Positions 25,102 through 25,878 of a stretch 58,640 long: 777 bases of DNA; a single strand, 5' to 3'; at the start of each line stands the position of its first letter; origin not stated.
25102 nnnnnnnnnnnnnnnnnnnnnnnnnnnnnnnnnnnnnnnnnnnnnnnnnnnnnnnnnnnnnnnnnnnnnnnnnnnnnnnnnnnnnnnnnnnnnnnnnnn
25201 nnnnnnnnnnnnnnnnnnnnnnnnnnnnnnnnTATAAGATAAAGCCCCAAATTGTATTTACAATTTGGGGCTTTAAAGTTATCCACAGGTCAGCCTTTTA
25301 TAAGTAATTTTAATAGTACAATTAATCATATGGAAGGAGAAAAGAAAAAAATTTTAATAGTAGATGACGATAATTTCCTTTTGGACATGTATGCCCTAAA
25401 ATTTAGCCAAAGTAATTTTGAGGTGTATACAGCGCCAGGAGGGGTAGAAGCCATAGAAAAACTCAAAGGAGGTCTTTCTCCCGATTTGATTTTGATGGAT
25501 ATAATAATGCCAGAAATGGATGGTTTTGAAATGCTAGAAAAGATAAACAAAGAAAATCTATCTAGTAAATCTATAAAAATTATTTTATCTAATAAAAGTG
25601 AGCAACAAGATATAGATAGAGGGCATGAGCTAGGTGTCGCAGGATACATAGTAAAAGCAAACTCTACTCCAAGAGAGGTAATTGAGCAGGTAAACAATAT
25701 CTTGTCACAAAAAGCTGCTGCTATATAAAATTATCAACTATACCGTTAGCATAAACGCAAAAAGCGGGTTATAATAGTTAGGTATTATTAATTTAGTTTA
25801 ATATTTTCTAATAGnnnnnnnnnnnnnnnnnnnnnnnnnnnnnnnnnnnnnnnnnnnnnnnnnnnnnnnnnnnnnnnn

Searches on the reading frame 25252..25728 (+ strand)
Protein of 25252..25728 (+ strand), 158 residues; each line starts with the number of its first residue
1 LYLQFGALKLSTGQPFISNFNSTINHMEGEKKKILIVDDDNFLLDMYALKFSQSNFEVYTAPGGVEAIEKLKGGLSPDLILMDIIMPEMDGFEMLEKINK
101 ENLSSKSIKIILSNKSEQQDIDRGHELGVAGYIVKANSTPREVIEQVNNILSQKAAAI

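Call 83: search_protein_families(library=pfam, proteins=[window:25252-25728:+], max_evalue=0.001)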
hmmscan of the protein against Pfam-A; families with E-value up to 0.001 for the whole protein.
window:25252-25728:+ (158 aa): 1 family
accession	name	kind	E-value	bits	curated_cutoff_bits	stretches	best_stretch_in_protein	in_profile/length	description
PF00072.30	Response_reg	-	3.2e-20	72.8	30.2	1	34-143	1-106/111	Response regulator receiver domain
